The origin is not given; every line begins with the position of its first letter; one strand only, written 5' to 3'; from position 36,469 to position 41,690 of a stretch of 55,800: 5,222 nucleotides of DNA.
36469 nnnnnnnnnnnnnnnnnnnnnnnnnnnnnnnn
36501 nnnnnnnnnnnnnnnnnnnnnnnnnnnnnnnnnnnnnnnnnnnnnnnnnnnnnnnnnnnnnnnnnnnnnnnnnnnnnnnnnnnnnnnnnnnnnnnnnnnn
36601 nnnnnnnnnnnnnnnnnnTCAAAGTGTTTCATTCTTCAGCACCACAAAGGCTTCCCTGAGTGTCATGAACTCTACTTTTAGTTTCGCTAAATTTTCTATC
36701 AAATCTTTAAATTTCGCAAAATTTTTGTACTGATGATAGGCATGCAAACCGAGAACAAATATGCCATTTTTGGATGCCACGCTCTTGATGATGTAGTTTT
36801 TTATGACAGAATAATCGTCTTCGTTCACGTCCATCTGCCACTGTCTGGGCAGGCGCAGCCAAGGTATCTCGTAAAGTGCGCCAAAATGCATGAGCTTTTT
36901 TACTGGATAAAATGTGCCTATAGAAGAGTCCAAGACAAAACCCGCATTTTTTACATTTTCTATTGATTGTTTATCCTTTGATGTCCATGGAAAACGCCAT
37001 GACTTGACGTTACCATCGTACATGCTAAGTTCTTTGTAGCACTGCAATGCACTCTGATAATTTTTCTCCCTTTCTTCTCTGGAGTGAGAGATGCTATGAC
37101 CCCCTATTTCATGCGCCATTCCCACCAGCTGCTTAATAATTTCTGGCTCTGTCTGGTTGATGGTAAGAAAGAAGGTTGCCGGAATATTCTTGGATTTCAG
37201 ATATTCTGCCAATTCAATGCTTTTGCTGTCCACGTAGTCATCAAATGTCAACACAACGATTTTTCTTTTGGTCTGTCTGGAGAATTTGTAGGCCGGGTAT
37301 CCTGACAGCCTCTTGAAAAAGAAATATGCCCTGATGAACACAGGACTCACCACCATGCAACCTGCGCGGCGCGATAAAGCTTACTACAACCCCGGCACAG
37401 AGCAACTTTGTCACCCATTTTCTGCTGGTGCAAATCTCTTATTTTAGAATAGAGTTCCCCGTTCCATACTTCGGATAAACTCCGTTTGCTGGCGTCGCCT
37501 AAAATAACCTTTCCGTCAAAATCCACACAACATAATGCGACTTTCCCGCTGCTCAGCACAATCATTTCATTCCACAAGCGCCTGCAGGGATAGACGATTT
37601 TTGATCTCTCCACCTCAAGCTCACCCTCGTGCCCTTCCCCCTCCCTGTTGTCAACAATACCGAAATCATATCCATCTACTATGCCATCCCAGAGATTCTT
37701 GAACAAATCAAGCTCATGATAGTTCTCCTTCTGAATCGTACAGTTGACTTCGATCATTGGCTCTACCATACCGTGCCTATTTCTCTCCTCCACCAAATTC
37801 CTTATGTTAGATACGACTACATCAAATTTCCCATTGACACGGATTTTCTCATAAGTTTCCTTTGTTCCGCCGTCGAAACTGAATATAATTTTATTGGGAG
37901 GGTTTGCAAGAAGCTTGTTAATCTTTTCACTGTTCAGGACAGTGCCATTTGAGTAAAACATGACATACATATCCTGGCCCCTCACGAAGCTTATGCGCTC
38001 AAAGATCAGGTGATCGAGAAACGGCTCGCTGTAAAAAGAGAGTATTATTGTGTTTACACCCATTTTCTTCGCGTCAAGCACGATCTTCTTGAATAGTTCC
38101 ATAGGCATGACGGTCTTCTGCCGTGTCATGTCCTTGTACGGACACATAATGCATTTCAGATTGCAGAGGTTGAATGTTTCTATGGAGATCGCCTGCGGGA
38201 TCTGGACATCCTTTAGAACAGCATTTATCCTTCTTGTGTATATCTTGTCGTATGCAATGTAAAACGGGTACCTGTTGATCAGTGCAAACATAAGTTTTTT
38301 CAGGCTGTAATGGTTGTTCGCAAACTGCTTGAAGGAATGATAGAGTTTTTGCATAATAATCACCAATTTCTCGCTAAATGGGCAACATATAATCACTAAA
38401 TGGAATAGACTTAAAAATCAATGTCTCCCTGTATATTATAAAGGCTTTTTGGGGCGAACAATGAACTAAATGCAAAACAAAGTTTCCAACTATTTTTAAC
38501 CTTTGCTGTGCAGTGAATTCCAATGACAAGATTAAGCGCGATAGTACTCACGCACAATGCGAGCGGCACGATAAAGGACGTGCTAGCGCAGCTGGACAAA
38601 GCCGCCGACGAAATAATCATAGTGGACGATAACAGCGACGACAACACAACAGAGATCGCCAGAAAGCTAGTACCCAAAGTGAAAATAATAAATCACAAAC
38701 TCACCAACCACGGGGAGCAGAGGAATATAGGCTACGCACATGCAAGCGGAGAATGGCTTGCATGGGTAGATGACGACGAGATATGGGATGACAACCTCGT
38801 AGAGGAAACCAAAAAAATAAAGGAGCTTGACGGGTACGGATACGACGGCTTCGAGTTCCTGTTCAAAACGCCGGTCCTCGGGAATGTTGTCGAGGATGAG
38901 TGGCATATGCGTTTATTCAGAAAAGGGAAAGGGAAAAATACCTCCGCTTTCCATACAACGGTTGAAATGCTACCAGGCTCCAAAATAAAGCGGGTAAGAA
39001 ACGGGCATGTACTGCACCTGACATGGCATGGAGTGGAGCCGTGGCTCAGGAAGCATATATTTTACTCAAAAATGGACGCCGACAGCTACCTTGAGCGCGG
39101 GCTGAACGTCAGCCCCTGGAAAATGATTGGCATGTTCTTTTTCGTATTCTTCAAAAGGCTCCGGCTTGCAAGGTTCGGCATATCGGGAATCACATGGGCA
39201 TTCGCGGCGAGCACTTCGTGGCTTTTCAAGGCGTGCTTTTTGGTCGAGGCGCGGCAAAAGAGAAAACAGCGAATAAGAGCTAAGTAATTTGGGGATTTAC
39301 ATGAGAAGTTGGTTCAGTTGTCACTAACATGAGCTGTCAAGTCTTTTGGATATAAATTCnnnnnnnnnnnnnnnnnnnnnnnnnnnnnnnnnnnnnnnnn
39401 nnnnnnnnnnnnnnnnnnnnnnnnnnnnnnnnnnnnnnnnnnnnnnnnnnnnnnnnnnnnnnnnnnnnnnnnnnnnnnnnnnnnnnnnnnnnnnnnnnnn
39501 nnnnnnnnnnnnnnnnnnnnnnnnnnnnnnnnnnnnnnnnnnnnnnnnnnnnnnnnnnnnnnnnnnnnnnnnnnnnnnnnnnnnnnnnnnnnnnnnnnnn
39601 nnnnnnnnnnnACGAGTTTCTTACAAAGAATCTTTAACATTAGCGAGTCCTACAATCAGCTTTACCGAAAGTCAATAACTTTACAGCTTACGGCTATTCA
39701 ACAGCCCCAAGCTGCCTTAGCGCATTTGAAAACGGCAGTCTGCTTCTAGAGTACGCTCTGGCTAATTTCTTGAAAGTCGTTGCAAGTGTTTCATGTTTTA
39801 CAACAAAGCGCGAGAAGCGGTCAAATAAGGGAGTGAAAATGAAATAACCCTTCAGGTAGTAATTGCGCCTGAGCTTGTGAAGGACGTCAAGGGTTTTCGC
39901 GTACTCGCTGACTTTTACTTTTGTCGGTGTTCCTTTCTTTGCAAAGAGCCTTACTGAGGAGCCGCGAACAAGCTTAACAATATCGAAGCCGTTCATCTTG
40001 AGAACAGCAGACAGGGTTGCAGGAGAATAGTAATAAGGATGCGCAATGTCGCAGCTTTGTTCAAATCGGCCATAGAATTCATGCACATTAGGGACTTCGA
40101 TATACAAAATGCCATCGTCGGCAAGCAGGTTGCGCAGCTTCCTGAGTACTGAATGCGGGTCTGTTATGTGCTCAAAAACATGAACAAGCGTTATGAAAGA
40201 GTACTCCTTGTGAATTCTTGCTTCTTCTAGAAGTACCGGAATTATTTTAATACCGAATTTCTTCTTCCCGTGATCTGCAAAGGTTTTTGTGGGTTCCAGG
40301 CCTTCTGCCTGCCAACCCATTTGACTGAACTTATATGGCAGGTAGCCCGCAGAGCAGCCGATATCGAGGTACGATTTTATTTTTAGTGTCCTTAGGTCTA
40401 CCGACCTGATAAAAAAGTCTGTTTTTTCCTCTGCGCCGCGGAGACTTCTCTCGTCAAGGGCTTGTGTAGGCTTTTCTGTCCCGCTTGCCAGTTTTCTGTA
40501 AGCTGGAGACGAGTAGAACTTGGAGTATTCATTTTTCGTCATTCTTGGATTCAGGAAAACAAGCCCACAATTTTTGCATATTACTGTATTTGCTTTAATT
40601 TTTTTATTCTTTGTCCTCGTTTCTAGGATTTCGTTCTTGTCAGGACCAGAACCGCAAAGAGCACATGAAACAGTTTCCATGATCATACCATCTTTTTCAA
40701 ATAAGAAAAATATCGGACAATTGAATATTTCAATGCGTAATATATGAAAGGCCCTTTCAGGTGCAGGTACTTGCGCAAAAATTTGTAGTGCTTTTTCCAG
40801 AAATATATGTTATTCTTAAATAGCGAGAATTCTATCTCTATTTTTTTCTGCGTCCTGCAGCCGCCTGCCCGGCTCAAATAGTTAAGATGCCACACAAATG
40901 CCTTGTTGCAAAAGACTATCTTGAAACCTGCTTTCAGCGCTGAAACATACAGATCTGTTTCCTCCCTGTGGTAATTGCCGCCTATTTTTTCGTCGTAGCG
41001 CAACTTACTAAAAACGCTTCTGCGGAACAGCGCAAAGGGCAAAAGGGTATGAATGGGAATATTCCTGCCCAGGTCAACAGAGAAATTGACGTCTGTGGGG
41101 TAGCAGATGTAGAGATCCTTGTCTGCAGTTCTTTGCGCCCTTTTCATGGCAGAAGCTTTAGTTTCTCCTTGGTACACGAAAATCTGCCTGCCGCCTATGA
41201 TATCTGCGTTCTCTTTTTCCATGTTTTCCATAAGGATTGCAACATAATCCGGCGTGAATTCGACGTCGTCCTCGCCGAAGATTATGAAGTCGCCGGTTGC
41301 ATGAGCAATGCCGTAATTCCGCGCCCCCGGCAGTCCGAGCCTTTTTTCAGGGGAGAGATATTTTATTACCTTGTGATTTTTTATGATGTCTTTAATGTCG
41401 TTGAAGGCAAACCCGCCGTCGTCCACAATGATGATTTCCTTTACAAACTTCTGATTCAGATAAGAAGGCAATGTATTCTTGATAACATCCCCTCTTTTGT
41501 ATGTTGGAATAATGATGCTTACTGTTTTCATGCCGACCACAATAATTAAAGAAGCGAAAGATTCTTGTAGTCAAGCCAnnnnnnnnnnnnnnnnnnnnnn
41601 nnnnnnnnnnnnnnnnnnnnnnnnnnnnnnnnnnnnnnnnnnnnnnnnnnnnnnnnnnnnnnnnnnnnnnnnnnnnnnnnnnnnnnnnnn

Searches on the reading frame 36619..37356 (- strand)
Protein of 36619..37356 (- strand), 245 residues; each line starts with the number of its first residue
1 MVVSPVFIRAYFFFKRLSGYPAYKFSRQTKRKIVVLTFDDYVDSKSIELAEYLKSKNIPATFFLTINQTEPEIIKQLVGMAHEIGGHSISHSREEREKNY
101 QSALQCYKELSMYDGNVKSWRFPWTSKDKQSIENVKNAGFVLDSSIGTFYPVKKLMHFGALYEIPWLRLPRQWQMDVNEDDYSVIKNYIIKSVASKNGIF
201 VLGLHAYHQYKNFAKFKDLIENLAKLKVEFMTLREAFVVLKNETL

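Call 8: search_protein_families(library=pfam, proteins=[window:36619-37356:-], max_evalue=0.00001)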
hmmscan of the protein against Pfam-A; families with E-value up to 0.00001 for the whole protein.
window:36619-37356:- (245 aa): 1 family
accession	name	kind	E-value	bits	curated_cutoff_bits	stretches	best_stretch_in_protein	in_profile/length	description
PF01522.26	Polysacc_deac_1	-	1.5e-15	57.7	23.1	1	27-140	2-121/124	Polysaccharide deacetylase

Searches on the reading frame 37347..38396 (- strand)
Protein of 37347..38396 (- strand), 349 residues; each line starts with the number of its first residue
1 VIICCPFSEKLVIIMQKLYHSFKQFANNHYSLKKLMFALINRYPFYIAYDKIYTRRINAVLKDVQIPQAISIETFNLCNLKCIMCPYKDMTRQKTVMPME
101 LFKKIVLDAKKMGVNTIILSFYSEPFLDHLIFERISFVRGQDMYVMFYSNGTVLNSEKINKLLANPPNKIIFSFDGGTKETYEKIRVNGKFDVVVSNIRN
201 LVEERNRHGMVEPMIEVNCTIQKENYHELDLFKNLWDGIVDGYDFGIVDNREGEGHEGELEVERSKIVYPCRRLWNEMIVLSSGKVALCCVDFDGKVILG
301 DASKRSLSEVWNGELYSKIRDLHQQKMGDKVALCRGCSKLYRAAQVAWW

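Call 8: search_protein_families(library=pfam, proteins=[window:37347-38396:-], max_evalue=0.00001)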
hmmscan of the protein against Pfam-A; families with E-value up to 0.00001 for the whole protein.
window:37347-38396:- (349 aa): 2 families
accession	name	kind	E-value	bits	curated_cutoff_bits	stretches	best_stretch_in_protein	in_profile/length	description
PF04055.27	Radical_SAM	-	2.6e-15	57.4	29.5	1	72-205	1-140/166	Radical SAM superfamily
PF13186.11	SPASM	-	1.7e-14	54.3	21.5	1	271-337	1-66/67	Iron-sulfur cluster-binding domain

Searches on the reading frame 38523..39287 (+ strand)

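Call 8: search_protein_families(library=pfam, proteins=[window:38523-39287:+], max_evalue=0.00001)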
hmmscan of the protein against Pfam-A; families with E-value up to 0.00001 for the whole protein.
window:38523-39287:+ (254 aa): 2 families
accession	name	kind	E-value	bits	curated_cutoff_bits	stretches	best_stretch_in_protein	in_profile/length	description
PF00535.33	Glycos_transf_2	-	4.6e-21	75.9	23.3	1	5-97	1-100/168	Glycosyl transferase family 2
PF13704.12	Glyco_tranf_2_4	-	3.3e-06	28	27.5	1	12-87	2-83/98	Glycosyl transferase family 2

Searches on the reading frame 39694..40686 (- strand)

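Call 8: search_protein_families(library=pfam, proteins=[window:39694-40686:-], max_evalue=0.00001)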
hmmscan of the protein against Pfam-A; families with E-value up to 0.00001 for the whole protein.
window:39694-40686:- (330 aa): 3 families
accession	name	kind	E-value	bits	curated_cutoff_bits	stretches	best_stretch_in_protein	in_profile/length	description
PF13489.12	Methyltransf_23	-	1.2e-18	67.8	27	1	104-238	24-163/164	Methyltransferase domain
PF08242.18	Methyltransf_12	-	5.7e-08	33.8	30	1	107-194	1-98/98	Methyltransferase domain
PF08241.18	Methyltransf_11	-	1.4e-07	32.4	21.2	1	107-196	1-95/95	Methyltransferase domain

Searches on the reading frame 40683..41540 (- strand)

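Call 8: search_protein_families(library=pfam, proteins=[window:40683-41540:-], max_evalue=0.00001)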
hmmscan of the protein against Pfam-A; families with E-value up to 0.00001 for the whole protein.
window:40683-41540:- (285 aa): 3 families
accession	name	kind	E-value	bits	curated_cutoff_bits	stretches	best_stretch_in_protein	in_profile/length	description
PF00535.33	Glycos_transf_2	-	1.3e-27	97.2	23.3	1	8-180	1-167/168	Glycosyl transferase family 2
PF13641.12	Glyco_tranf_2_3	-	4.8e-12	46.8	27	1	7-219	3-212/230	Glycosyltransferase like family 2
PF10111.15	Glyco_tranf_2_2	-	2.2e-06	27.8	27.3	1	8-105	1-104/276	Glycosyltransferase like family 2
